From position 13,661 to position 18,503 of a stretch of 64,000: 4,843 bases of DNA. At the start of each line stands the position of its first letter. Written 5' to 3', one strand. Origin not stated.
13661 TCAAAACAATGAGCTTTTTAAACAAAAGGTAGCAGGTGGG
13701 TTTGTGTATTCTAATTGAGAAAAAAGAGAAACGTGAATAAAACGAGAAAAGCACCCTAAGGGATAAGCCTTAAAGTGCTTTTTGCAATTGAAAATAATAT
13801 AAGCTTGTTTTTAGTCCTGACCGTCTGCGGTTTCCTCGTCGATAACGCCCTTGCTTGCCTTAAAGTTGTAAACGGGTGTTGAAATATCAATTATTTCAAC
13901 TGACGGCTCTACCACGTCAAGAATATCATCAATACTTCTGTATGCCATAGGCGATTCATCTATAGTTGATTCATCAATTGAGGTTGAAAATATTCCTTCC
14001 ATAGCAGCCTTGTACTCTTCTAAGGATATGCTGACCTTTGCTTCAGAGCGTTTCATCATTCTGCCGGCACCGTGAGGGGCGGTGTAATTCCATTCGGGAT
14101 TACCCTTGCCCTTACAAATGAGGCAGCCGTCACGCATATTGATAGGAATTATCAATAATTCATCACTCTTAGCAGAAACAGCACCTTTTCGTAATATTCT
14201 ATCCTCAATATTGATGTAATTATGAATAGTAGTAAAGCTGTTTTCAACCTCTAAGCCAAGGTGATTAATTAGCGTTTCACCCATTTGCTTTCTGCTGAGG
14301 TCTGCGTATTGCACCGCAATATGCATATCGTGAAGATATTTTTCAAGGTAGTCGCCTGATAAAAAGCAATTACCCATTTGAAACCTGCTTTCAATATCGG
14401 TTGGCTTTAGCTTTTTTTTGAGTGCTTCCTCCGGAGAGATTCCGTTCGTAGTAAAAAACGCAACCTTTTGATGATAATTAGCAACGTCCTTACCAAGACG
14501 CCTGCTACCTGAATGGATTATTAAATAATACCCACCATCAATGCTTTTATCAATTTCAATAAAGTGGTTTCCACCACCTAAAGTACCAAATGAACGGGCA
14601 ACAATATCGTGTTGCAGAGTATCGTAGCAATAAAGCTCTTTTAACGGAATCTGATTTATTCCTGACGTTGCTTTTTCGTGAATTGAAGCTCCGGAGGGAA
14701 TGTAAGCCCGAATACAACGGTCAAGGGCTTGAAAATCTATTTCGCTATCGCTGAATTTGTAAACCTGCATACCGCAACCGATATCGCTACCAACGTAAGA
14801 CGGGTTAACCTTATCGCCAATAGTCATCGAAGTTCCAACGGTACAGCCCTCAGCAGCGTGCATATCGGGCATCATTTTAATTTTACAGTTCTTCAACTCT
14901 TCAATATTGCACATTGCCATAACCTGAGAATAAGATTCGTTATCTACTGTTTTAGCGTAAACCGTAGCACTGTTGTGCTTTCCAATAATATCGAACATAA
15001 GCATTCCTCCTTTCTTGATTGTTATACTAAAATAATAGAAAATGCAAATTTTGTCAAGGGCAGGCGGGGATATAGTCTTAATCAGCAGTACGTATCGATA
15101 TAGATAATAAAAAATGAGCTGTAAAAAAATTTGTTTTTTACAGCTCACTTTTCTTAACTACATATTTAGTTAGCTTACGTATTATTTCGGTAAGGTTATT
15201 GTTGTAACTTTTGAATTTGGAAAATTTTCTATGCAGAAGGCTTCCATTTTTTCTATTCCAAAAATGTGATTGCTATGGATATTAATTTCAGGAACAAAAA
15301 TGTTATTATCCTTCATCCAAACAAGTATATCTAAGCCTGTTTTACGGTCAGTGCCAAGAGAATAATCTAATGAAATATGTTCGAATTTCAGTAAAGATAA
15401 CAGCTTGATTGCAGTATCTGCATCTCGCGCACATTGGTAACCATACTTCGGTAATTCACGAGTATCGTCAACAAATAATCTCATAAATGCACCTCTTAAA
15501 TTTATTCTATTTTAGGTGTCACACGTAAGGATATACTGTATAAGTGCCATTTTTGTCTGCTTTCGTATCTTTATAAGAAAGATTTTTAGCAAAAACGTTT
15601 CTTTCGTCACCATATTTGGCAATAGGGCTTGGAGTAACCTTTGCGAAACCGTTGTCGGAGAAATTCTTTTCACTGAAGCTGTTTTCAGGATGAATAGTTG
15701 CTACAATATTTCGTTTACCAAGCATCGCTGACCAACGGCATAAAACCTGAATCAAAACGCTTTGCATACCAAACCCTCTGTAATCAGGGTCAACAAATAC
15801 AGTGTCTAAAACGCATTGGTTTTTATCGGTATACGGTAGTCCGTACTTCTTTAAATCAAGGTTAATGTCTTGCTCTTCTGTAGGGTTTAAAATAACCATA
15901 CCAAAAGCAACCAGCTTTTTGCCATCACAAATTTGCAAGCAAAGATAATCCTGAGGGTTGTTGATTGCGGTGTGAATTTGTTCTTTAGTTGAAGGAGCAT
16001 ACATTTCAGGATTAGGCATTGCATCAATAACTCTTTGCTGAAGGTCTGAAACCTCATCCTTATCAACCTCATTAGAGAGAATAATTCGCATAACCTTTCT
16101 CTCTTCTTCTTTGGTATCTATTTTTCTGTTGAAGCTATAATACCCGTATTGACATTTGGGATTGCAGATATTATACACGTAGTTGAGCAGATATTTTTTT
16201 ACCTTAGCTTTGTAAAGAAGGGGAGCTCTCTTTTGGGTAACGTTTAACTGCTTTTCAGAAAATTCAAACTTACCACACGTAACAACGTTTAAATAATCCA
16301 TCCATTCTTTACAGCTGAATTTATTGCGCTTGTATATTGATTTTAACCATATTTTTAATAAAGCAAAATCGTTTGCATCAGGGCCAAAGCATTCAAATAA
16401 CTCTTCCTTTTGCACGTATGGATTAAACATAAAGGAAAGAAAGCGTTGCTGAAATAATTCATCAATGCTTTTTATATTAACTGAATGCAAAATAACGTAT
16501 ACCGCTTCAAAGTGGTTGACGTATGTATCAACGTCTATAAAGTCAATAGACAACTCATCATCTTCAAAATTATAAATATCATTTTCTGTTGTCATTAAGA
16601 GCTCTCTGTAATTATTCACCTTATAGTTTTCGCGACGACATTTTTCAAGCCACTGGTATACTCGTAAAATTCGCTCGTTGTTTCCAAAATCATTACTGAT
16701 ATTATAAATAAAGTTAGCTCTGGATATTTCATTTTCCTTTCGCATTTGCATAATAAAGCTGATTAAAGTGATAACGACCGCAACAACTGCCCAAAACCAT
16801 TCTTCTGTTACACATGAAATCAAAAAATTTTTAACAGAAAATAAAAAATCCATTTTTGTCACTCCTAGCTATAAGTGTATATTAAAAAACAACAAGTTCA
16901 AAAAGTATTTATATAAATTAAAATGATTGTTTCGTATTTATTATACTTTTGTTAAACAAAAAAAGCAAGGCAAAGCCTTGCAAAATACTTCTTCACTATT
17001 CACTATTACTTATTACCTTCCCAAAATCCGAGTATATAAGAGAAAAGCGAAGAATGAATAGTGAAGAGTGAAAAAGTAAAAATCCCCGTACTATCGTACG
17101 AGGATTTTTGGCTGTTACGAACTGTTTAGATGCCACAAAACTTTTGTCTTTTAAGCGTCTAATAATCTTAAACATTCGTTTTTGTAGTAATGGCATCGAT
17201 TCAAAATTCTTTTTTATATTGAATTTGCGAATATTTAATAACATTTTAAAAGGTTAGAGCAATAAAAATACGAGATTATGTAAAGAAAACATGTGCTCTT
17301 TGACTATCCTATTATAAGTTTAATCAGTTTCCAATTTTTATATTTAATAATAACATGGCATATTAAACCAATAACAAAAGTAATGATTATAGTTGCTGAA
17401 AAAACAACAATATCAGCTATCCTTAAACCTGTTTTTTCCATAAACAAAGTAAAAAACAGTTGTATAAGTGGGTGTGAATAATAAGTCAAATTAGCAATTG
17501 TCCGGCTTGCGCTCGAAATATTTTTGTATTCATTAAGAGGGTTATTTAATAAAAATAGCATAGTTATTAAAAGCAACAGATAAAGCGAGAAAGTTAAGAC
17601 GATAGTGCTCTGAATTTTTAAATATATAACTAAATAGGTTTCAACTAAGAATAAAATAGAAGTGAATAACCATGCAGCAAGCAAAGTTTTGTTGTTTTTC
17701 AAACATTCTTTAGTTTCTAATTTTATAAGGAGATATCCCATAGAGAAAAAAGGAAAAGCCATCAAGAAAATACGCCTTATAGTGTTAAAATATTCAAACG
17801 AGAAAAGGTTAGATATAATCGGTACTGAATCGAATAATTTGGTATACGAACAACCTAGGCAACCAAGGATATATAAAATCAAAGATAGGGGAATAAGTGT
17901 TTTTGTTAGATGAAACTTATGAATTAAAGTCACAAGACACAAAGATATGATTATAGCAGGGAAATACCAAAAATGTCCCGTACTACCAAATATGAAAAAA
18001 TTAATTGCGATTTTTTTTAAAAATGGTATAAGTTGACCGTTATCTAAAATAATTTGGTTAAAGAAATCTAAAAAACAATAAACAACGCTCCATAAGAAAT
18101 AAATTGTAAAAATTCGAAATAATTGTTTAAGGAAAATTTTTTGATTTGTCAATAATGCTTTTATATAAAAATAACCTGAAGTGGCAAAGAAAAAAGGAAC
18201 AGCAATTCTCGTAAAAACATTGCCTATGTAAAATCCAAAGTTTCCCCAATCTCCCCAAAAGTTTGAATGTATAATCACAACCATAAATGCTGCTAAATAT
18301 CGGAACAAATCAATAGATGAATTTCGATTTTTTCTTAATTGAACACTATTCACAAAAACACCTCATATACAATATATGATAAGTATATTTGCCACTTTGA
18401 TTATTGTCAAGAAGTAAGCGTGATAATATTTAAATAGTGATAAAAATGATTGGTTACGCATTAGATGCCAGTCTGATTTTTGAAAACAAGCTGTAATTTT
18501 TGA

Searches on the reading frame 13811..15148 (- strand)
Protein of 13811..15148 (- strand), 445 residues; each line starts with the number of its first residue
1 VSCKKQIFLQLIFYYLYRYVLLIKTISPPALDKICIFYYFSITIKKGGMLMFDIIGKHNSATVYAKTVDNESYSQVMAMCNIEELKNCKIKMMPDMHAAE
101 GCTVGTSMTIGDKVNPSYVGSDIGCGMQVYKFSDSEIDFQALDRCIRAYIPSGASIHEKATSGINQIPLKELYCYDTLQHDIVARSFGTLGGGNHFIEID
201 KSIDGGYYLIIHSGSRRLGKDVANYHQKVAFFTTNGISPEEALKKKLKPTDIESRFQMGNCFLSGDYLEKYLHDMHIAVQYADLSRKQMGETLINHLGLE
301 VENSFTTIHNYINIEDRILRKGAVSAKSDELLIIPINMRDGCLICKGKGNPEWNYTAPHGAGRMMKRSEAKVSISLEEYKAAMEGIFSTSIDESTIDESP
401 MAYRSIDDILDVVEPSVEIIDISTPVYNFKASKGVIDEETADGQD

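Call 72: search_protein_families(library=pfam, proteins=[window:13811-15148:-], max_evalue=0.00001)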
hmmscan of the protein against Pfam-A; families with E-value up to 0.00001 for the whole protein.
window:13811-15148:- (445 aa): 1 family
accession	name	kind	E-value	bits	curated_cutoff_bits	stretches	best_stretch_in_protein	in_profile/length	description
PF01139.22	RtcB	-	1.2e-49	170.1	27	2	184-430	144-425/426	tRNA-splicing ligase RtcB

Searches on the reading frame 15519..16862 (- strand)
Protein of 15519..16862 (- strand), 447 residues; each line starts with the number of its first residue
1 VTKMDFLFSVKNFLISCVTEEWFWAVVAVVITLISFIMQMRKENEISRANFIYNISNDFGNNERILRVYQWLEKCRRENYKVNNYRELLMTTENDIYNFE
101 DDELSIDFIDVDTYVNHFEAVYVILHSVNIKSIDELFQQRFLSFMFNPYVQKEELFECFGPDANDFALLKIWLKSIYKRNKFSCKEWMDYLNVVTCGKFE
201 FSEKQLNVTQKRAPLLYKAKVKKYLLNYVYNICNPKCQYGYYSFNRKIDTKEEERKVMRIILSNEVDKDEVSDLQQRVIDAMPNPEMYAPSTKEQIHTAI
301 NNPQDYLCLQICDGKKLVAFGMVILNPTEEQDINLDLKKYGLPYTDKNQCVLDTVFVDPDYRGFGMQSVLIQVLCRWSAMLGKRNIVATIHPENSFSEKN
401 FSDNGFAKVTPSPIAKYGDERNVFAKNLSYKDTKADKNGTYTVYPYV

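Call 72: search_protein_families(library=pfam, proteins=[window:15519-16862:-], max_evalue=0.00001)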
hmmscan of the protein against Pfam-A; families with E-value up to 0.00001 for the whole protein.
window:15519-16862:- (447 aa): 1 family
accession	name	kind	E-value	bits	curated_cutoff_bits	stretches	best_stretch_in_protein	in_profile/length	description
PF00583.31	Acetyltransf_1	-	2.4e-06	28.3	20.7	1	294-406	22-116/116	Acetyltransferase (GNAT) family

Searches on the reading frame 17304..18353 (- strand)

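Call 73: search_protein_families(library=pfam, proteins=[window:17304-18353:-], max_evalue=0.00001)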
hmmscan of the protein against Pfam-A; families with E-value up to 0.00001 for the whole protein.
window:17304-18353:- (349 aa): 1 family
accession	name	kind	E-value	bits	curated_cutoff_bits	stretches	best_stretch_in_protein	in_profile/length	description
PF01757.29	Acyl_transf_3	-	6.4e-24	85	31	1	12-332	2-324/326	Acyltransferase domain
